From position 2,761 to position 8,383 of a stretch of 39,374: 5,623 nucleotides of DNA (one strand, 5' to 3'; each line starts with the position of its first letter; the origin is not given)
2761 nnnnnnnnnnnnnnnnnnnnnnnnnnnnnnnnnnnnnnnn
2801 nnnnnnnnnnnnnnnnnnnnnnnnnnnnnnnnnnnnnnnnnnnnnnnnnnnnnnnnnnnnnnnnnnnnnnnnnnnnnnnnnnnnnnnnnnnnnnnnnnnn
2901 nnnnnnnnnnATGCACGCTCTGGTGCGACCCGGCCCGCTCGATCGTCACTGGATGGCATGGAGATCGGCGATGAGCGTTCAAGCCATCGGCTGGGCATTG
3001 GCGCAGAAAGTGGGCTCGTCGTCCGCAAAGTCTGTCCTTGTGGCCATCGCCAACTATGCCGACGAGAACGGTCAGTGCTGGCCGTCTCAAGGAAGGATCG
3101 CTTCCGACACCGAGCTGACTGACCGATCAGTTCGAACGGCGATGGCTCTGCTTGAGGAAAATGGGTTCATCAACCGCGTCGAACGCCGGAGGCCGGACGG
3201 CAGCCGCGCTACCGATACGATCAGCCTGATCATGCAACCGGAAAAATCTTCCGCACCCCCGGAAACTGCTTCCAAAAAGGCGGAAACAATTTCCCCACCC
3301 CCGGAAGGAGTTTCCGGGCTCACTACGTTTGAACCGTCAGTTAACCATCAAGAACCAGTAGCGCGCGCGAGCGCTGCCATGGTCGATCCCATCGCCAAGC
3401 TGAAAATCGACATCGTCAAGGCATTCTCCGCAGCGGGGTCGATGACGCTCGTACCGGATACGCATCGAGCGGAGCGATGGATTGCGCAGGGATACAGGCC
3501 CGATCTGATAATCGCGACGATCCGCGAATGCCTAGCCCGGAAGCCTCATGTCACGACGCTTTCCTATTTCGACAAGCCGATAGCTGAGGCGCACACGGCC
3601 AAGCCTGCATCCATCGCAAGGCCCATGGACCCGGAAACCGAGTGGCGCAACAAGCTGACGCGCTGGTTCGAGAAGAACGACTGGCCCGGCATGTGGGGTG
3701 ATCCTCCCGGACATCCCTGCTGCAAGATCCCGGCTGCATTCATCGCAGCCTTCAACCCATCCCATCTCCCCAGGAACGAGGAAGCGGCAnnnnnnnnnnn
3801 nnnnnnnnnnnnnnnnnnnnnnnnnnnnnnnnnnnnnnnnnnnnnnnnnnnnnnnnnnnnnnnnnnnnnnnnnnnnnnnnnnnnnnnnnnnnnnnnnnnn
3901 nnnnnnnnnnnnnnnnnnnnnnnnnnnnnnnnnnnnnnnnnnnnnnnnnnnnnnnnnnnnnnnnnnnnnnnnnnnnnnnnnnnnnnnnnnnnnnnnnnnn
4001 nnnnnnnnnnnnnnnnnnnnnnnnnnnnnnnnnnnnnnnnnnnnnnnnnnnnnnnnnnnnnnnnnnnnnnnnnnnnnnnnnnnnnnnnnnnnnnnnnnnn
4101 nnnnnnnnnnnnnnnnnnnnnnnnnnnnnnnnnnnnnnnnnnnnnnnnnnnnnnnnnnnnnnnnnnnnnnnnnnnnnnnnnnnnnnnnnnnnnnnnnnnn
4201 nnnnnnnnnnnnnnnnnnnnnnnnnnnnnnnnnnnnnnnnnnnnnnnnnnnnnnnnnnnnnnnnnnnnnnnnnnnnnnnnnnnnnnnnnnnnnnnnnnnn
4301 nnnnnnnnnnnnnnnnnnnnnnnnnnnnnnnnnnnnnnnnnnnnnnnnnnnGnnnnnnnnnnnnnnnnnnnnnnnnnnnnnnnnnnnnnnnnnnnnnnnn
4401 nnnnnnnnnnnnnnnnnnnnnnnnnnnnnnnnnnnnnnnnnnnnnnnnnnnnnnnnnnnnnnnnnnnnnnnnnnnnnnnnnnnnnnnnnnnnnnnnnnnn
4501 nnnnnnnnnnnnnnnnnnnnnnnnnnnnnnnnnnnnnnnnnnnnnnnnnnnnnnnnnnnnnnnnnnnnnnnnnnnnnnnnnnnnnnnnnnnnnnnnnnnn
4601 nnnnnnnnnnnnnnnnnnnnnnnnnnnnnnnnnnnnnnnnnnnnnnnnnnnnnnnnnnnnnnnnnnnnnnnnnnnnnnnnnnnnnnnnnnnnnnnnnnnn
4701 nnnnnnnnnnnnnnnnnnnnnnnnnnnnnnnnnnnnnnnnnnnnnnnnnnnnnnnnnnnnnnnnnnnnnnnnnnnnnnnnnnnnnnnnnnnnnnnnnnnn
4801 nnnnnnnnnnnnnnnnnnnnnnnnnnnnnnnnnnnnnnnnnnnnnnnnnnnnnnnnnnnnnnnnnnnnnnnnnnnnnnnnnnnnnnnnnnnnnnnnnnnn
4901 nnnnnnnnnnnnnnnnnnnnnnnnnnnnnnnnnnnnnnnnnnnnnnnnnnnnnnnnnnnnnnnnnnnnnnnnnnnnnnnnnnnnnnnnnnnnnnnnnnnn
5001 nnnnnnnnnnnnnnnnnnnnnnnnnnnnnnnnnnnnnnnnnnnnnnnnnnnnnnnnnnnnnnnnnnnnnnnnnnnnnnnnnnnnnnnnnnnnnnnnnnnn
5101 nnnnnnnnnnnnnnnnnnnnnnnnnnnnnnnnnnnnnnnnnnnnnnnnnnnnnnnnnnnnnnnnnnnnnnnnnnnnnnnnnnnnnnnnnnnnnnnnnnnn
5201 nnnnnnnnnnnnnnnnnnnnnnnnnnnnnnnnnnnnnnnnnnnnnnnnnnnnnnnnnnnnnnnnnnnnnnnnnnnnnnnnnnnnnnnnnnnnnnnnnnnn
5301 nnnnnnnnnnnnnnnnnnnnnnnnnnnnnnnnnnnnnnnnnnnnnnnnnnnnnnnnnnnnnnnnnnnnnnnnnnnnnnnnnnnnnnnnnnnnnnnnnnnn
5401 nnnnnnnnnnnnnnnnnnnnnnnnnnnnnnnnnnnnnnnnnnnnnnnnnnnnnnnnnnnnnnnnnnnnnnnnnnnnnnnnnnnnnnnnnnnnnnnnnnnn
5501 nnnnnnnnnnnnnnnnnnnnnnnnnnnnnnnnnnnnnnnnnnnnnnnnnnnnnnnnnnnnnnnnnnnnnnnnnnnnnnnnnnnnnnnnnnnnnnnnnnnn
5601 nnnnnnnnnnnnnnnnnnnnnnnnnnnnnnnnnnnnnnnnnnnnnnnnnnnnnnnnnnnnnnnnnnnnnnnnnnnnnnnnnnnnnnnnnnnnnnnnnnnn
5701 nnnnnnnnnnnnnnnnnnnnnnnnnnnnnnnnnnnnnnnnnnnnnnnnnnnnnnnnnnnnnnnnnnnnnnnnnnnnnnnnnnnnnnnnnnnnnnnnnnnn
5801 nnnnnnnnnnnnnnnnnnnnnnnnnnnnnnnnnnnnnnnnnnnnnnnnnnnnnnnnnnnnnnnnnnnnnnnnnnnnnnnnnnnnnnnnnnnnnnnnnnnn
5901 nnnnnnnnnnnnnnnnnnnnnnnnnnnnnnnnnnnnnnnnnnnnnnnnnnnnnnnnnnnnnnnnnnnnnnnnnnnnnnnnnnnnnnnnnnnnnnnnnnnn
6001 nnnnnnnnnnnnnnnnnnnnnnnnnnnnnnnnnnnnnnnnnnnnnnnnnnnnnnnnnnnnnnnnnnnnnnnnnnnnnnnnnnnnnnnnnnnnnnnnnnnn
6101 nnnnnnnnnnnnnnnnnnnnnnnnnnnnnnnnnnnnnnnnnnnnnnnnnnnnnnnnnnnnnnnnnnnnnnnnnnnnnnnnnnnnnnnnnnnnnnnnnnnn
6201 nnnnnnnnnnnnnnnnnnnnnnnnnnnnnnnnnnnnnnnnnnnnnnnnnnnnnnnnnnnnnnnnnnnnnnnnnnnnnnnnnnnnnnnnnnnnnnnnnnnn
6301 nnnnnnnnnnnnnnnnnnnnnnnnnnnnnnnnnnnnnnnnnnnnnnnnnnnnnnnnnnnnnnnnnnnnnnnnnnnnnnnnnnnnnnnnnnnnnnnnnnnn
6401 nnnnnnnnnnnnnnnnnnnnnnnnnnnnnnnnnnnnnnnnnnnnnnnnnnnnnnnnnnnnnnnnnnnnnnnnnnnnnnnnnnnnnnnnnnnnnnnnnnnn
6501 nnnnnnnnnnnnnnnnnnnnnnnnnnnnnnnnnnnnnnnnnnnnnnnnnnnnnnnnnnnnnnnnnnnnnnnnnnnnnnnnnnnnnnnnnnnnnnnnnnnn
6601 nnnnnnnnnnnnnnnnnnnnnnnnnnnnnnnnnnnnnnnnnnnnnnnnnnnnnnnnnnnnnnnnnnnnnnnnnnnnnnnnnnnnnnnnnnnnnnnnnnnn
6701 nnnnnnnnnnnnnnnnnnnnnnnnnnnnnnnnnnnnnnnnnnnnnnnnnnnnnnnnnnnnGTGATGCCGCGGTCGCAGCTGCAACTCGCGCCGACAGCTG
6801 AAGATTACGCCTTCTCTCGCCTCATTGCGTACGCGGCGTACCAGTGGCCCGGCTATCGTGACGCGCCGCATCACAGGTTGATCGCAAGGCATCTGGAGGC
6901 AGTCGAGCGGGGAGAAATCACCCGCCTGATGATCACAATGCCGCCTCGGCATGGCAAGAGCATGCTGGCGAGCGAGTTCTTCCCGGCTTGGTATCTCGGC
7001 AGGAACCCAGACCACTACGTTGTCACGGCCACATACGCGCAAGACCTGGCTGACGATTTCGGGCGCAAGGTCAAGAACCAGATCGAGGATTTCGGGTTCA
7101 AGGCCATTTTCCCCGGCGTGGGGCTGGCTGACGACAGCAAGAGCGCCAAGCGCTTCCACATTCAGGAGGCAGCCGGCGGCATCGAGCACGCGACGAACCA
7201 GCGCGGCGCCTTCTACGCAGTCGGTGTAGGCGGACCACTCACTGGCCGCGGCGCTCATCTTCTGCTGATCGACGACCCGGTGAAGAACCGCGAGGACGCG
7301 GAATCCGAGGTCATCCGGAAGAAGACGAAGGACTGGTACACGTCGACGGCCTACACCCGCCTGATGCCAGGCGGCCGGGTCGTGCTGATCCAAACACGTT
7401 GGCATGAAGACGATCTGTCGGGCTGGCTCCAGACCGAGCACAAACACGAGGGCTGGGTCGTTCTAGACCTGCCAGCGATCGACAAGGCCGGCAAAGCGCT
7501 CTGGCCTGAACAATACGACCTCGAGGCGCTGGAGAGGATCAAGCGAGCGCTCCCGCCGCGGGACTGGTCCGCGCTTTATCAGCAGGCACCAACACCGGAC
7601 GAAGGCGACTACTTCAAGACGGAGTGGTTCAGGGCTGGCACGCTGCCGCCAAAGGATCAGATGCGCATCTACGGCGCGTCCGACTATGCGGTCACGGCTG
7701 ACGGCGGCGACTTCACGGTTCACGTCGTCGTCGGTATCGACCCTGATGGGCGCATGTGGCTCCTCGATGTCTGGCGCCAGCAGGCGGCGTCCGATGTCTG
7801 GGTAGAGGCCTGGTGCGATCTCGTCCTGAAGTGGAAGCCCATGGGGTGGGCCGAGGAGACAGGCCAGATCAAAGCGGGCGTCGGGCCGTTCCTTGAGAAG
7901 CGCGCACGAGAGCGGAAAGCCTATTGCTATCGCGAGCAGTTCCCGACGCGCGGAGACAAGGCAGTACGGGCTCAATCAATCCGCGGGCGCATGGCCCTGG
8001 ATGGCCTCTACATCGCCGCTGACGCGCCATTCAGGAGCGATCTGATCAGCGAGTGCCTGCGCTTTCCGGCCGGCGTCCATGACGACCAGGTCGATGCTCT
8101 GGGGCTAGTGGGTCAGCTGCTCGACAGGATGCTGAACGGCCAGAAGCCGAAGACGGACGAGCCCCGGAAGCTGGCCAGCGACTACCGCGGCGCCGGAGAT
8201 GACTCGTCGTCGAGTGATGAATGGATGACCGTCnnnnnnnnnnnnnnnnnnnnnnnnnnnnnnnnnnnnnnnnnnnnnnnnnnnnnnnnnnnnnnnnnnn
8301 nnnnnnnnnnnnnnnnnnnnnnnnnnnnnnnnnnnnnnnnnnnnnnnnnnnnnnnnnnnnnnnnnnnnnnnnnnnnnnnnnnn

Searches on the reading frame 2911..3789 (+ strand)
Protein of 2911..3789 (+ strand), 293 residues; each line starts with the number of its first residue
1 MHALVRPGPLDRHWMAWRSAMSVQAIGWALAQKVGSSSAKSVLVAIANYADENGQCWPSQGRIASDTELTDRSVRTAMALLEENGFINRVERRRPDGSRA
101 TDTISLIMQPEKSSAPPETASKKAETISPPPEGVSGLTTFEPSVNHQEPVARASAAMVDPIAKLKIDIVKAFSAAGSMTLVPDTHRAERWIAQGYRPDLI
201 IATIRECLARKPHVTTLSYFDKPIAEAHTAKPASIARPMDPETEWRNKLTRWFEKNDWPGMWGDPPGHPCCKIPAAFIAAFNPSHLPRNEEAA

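Call 102: search_protein_families(library=phrogs, proteins=[window:2911-3789:+], max_evalue=0.001)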
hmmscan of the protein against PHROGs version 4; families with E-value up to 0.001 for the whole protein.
window:2911-3789:+ (293 aa): 16 families
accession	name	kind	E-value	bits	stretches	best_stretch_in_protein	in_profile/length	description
phrog_1032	-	DNA, RNA and nucleotide metabolism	4.5e-23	83.6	1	21-100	1-76/281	replication initiation protein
phrog_270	-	DNA, RNA and nucleotide metabolism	4.1e-19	70.2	1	20-142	30-152/383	replication initiation protein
phrog_391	-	DNA, RNA and nucleotide metabolism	1.3e-18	68.7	1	21-142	1-125/298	replication initiation O-like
phrog_8540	-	DNA, RNA and nucleotide metabolism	7.4e-14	53.4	1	21-100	1-80/196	replication initiation O-like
phrog_11896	-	DNA, RNA and nucleotide metabolism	2.9e-13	51.3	1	21-104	3-85/225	primosomal protein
phrog_4617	-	DNA, RNA and nucleotide metabolism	1e-11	45.9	1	21-119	1-98/223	replication initiation protein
phrog_678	-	DNA, RNA and nucleotide metabolism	1.4e-10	42.3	1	20-132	58-168/346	replication initiation O-like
phrog_6643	-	DNA, RNA and nucleotide metabolism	2.8e-09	37.9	1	21-95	1-75/313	replication initiation protein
phrog_345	-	DNA, RNA and nucleotide metabolism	4.2e-09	37.5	1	25-125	35-130/297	replication initiation O-like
phrog_428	-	DNA, RNA and nucleotide metabolism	1.6e-08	35.1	1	30-122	103-189/455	replication initiation protein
phrog_8102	-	DNA, RNA and nucleotide metabolism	2.9e-06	27.6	1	33-112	30-112/337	replication initiation protein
phrog_186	-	DNA, RNA and nucleotide metabolism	3.1e-06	28.1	1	36-119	40-122/308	DnaD-like helicase loader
phrog_1835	-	DNA, RNA and nucleotide metabolism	2.6e-05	24.7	1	39-112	48-122/301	HTH DNA binding protein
phrog_15967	-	unknown function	6.6e-05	23.6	1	29-102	100-172/257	-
phrog_26991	-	unknown function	0.00017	22.1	1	36-111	40-116/310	-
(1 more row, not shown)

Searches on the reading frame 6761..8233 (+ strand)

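Call 102: search_protein_families(library=phrogs, proteins=[window:6761-8233:+], max_evalue=0.001)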
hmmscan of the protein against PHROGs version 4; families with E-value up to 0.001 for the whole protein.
window:6761-8233:+ (491 aa): 5 families
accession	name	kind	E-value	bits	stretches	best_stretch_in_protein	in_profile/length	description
phrog_38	-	head and packaging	3.3e-116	390.8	1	17-489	275-740/760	terminase large subunit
phrog_4758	-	head and packaging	2.4e-63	214.7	1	16-244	21-240/243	terminase large subunit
phrog_30251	-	head and packaging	2.7e-29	103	1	55-338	57-339/799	terminase large subunit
phrog_5573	-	head and packaging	4.6e-29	102.6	1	228-464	8-241/250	terminase large subunit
phrog_979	-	head and packaging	1.2e-10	41.7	1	278-447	409-592/642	terminase large subunit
